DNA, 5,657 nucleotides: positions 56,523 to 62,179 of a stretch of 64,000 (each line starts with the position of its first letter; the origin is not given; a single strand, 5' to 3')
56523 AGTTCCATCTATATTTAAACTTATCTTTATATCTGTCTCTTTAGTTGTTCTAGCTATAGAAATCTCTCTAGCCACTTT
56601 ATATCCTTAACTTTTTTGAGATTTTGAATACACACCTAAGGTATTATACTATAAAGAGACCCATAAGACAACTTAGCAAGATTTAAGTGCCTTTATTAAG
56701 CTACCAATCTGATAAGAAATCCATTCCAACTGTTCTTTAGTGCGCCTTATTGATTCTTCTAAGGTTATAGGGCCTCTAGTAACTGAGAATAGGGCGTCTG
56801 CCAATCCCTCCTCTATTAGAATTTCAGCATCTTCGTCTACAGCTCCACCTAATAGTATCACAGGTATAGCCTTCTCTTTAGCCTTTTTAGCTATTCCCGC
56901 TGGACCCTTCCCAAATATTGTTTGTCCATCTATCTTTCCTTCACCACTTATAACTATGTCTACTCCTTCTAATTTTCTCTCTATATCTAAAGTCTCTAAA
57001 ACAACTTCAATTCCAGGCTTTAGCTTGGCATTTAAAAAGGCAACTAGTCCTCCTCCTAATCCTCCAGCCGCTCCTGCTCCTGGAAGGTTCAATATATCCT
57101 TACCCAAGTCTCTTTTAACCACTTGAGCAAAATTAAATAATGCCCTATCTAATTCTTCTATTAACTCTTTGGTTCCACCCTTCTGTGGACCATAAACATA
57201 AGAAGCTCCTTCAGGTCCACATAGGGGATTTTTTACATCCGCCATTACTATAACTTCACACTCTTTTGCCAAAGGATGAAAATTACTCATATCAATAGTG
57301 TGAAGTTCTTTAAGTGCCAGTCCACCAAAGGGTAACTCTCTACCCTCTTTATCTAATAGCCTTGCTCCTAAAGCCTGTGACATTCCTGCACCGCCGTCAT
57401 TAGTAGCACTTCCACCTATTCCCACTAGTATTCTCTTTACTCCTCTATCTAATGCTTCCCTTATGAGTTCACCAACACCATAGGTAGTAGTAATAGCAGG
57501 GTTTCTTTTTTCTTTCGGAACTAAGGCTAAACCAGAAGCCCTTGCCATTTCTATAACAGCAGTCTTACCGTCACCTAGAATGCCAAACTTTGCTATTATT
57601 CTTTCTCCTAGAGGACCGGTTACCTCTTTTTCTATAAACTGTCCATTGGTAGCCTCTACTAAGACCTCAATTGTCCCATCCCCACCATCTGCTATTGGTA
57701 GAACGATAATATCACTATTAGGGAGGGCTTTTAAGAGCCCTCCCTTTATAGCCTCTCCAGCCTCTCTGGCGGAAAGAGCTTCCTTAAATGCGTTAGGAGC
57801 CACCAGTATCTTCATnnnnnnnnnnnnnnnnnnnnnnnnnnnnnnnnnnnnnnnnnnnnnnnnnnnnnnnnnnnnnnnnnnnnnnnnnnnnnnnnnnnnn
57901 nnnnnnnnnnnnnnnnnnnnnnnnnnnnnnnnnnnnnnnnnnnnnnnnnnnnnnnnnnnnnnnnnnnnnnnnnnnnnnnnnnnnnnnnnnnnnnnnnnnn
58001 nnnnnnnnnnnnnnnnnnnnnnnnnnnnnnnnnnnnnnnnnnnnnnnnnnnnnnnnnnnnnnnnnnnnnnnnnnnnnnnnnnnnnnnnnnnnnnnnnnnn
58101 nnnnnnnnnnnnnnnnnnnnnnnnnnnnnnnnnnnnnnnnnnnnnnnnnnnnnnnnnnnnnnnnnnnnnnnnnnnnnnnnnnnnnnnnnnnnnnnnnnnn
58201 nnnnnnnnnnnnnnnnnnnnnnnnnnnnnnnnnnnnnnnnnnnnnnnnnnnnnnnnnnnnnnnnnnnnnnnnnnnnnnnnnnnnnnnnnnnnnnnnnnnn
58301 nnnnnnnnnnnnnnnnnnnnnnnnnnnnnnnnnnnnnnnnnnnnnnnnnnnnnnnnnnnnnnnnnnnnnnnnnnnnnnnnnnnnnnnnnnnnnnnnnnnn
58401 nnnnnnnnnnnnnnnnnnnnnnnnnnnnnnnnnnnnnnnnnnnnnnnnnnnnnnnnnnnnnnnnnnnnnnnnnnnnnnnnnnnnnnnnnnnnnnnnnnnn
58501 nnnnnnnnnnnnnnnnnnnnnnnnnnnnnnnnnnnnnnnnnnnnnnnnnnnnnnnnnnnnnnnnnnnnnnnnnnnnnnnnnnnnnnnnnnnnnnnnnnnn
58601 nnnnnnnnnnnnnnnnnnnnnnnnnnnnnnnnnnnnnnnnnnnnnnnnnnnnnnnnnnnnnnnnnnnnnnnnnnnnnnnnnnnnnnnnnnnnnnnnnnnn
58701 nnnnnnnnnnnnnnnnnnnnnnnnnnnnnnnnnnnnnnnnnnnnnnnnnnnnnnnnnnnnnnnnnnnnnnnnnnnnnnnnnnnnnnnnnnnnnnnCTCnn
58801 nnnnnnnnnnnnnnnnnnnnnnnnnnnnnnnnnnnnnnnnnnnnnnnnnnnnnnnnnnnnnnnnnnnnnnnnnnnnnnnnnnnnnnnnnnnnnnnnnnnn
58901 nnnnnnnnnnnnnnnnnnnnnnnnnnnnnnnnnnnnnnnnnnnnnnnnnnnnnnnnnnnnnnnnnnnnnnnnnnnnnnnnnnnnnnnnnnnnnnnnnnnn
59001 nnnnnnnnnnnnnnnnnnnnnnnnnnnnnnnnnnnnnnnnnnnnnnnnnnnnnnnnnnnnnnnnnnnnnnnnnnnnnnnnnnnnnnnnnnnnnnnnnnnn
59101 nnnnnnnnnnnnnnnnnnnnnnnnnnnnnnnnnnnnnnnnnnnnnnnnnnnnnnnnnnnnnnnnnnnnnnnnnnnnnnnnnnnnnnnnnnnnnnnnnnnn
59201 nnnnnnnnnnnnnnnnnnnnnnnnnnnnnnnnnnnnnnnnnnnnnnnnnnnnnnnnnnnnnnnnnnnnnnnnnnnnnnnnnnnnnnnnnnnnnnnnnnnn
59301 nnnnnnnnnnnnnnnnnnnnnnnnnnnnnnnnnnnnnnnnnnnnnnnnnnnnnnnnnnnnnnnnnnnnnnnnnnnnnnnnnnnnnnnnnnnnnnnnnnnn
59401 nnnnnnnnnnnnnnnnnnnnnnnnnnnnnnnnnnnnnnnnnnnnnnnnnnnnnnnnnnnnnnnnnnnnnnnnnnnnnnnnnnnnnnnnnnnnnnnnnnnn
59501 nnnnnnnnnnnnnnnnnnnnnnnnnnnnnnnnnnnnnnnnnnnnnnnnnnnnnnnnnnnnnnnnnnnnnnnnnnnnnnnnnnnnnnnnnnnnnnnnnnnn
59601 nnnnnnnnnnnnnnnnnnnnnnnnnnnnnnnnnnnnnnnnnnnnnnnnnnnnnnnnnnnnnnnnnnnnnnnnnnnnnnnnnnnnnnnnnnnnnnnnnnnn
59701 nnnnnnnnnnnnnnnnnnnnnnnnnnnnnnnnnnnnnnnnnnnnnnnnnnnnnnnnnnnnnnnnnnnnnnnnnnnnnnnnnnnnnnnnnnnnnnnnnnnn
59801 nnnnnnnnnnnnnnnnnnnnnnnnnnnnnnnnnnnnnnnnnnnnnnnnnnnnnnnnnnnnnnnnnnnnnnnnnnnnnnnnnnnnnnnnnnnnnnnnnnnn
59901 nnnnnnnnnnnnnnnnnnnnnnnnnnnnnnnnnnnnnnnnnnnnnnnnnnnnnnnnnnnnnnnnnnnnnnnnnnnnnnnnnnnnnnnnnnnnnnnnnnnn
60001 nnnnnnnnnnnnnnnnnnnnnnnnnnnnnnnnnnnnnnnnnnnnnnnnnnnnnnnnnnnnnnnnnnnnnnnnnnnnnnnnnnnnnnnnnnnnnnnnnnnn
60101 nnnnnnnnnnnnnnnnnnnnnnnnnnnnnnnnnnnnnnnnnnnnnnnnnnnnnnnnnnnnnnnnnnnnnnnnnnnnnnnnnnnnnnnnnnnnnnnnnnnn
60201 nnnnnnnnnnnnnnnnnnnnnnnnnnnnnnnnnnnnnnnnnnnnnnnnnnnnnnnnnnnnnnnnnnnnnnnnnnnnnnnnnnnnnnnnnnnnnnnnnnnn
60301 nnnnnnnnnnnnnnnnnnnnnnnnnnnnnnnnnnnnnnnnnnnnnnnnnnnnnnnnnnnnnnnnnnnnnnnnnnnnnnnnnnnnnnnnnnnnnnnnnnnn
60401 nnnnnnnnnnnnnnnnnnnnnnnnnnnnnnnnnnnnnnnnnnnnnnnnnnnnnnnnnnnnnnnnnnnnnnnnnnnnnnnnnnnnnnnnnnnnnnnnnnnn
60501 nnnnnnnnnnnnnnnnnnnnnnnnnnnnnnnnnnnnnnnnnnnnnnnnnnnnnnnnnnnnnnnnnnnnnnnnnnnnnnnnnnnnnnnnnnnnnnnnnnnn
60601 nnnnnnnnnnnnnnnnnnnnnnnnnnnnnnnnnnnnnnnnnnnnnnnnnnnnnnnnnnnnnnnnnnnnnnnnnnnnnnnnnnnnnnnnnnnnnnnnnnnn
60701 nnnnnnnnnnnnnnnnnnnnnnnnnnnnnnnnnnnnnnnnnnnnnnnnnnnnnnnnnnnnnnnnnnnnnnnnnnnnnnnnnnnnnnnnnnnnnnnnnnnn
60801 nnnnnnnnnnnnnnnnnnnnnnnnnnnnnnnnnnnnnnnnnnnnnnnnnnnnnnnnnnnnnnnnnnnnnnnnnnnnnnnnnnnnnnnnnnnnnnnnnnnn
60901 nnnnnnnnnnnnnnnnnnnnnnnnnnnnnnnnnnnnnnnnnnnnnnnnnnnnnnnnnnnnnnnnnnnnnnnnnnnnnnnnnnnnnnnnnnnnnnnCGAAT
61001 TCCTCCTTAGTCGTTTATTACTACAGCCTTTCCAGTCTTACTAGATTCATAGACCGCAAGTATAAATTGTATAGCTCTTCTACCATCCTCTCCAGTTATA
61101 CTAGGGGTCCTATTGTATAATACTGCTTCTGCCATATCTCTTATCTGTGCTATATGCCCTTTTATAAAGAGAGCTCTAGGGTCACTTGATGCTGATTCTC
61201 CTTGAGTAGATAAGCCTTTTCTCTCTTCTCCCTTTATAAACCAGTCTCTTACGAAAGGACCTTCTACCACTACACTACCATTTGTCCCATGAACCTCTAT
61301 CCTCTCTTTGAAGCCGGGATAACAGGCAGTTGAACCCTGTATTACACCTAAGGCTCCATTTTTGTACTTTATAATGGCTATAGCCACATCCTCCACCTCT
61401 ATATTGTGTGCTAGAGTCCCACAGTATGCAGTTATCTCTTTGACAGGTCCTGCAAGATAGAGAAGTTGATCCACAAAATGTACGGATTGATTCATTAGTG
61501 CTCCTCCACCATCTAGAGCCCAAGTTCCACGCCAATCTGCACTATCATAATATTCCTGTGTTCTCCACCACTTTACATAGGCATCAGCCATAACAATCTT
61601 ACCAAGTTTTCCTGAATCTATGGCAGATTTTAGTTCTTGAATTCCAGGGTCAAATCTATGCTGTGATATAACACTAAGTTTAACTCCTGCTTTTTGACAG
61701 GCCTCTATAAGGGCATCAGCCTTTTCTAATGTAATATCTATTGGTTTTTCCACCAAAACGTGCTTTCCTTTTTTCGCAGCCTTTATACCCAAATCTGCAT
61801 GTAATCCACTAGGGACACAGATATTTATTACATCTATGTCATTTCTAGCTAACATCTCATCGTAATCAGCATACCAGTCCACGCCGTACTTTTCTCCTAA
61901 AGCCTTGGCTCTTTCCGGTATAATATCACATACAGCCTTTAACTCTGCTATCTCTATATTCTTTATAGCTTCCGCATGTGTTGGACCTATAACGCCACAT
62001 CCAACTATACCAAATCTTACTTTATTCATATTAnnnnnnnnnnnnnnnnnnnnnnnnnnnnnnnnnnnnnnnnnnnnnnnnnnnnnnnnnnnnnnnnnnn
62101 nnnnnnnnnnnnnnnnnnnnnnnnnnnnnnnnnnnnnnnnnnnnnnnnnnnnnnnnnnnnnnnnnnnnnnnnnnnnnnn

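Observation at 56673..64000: Inositol-type catabolic cluster that uses an ADP-dependent kinase and a class I aldolase in place of IolC/IolJ, joined to a glycerate branch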

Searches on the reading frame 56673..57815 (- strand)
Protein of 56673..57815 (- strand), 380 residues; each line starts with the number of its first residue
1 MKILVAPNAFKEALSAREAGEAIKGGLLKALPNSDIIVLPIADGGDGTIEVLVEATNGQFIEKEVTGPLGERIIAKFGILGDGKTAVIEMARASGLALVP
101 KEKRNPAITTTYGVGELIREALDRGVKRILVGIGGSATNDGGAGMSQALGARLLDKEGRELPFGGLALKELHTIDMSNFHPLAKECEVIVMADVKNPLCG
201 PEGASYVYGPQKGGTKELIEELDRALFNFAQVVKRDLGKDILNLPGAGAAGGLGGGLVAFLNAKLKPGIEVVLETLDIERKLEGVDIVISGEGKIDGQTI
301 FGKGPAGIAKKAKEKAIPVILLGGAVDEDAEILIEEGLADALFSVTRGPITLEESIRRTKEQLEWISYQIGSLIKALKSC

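Call 3: search_protein_families(library=pfam, proteins=[window:56673-57815:-], max_evalue=0.01)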
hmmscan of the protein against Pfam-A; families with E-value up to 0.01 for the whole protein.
window:56673-57815:- (380 aa): 1 family
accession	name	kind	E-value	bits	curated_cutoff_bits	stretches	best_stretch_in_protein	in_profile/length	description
PF02595.20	Gly_kinase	-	2.2e-146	488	23.3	1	3-374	1-371/372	Glycerate kinase family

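Call 4: search_protein_families(library=ncbifam, proteins=[window:56673-57815:-], max_evalue=0.01)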
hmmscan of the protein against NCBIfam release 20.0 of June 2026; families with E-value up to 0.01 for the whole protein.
window:56673-57815:- (380 aa): 3 families
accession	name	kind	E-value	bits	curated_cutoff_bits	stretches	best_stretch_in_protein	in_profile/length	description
TIGR00045.1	TIGR00045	subfamily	3.9e-147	490.2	168.45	1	2-375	1-373/375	glycerate kinase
NF007668.0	PRK10342.1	equivalog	4.6e-120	401.2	686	1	1-369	1-368/381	glycerate 2-kinase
NF007401.0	PRK09932.1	equivalog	3.9e-116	388.3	625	1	1-375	1-374/381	glycerate 3-kinase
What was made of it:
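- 56673..57815 (-): Class I (GlxK/GarK-type) glycerate kinase and last gene of the operon. Proposed role: D-glycerate to 2- or 3-phosphoglycerate. Calls 3, 4: PF02595 488 bits; TIGR00045 490 bits (cut-off 168).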

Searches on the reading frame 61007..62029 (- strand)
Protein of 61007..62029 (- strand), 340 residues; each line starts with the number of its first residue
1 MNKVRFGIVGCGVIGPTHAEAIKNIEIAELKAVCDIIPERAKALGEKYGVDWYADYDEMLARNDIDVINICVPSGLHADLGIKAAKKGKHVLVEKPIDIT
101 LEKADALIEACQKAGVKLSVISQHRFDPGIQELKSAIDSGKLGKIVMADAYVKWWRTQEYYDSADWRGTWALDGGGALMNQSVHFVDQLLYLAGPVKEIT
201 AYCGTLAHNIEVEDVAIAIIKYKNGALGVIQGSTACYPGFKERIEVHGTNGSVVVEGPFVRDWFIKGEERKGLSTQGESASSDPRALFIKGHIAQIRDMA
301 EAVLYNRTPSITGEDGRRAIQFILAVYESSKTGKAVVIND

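Call 3: search_protein_families(library=pfam, proteins=[window:61007-62029:-], max_evalue=0.01)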
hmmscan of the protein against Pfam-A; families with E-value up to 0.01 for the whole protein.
window:61007-62029:- (340 aa): 6 families
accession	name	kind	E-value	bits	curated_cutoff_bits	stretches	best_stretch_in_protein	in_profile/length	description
PF22725.1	GFO_IDH_MocA_C3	-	1.1e-34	119.5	27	1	130-253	1-123/124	GFO/IDH/MocA C-terminal domain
PF01408.29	GFO_IDH_MocA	-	1.4e-31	110.1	24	1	4-120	1-118/120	Oxidoreductase family, NAD-binding Rossmann fold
PF02894.22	GFO_IDH_MocA_C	-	2.7e-30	106.2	22.9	1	134-336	1-216/218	Oxidoreductase family, C-terminal alpha/beta domain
PF03447.22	NAD_binding_3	-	2.2e-05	25.6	24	1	10-118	1-113/116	Homoserine dehydrogenase, NAD binding domain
PF22685.1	Gal80p_C-like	-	8.5e-05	23.2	29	1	128-210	1-85/152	Gal80p, C-terminal domain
PF08635.15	ox_reductase_C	-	0.0069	16.5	22.5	0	130-200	6-71/142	Putative oxidoreductase C terminal domain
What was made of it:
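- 61007..62029 (-): Gfo/Idh/MocA NAD(P) oxidoreductase with unknown substrate. Proposed role: a sugar or sugar-acid secondary-alcohol dehydrogenase feeding the pathway. Call 3: PF01408, PF02894 and PF22725.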

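Call 4: search_protein_families(library=ncbifam, proteins=[window:61007-62029:-], max_evalue=0.01)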
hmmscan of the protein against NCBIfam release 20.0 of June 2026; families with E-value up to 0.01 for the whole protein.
window:61007-62029:- (340 aa): 12 families
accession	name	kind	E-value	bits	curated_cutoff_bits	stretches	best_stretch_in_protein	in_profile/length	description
TIGR04380.1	myo_inos_iolG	equivalog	1.1e-54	185.5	355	1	3-336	1-329/330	inositol 2-dehydrogenase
NF040723.1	UDP-GlcNAcDh_Arch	equivalog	1e-44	153.3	450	1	4-331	1-302/302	UDP-N-acetylglucosamine 3-dehydrogenase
NF052479.1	LevoglcsnDh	equivalog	7.2e-36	123.7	650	2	1-206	1-215/386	levoglucosan dehydrogenase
NF008607.0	PRK11579.1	subfamily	5.1e-26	91.5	330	1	2-257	3-251/346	oxidoreductase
NF041392.1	XylDh_Gfo6_Halo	equivalog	1.3e-25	90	350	1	3-337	16-349/350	D-xylose 1-dehydrogenase Gfo6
NF052679.1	InsChiInosDhIolG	equivalog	1.5e-21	76.8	540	1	4-251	3-246/343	bifunctional inositol 2-dehydrogenase/D-chiro-inositol 1-dehydrogenase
NF007574.0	PRK10206.1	equivalog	2.1e-20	73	352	1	50-256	51-248/345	oxidoreductase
NF058561.1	BT_2158_fam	equivalog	3.9e-13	48.8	750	1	6-152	36-184/487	glycoside 3-dehydrogenase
NF058563.1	BT_2159_fam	equivalog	5.7e-09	35.4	650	1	4-146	1-144/350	disaccharide 3-dehydrogenase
NF009830.0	PRK13304.1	equivalog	5.4e-07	29.4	267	1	5-93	3-90/265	aspartate dehydrogenase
TIGR01921.1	DAP-DH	equivalog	0.00021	20.6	180.6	1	1-134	1-129/324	diaminopimelate dehydrogenase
TIGR01761.1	thiaz-red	subfamily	0.002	17.7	188.8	1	29-120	30-121/350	thiazolinyl imide reductase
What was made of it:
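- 61007..62029 (-): Call 4: IolG TIGR04380 185.5 bits (cut-off 355).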

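Call 21: search_solved_structures(query=window:61007-62029:-, max_evalue=1e-20)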
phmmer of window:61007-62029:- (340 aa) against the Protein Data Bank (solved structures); distinct sequences matched with E-value up to 1e-20: 31.
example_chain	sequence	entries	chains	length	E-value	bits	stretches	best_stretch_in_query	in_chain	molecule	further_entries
3q2i_A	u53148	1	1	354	3.1e-64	220.6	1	3-336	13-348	dehydrogenase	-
3q2k_A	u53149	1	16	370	1.2e-61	212.2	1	3-335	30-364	oxidoreductase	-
3ezy_A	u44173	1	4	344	3.1e-36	128.6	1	4-331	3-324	Dehydrogenase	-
8tdi_L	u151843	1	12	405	3.1e-32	115.4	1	2-257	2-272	P2B11 Glucuronide-3-dehydrogenase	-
4hkt_A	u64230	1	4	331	3.6e-31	111.9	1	4-257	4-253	Inositol 2-dehydrogenase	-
7xr9_A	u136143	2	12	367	1.5e-30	109.9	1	1-192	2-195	DgpA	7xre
9m3d_B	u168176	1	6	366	4.2e-29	105.1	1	1-337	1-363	DgpA1 from W974-1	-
1evj_A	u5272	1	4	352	1.2e-27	100.3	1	23-336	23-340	GLUCOSE-FRUCTOSE OXIDOREDUCTASE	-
5a02_A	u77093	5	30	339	2e-27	99.6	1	16-336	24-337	ALDOSE-ALDOSE OXIDOREDUCTASE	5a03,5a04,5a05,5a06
1ofg_A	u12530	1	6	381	8.4e-27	97.6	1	25-336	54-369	GLUCOSE-FRUCTOSE OXIDOREDUCTASE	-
1ryd_A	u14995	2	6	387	8.9e-27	97.5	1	25-336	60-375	glucose-fructose oxidoreductase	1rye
1h6a_A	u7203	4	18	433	1.3e-26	97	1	25-336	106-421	PRECURSOR FORM OF GLUCOSE-FRUCTOSE OXIDOREDUCTASE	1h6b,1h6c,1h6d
3moi_A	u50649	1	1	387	3.3e-26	95.6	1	3-231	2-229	Probable dehydrogenase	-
3e18_A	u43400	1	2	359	1.6e-25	93.4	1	3-272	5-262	oxidoreductase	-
9m37_A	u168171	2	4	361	2.7e-25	92.6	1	4-234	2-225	P581a DgpA2 and isoorientin complex structure | Gfo/Idh/MocA family protein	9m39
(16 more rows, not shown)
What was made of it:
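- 61007..62029 (-): Call 21: WlbA 3q2i 3.1e-64, TM0414 3ezy 3e-36, glucuronide 3-dehydrogenase 8tdi 3e-32.
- On Bacillus-type myo-inositol catabolic (iol) operon: The best solved relative is WlbA, 3e-64 (call 21).
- The Gfo protein is far below the IolG cut-off and is closer to WlbA (call 21).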
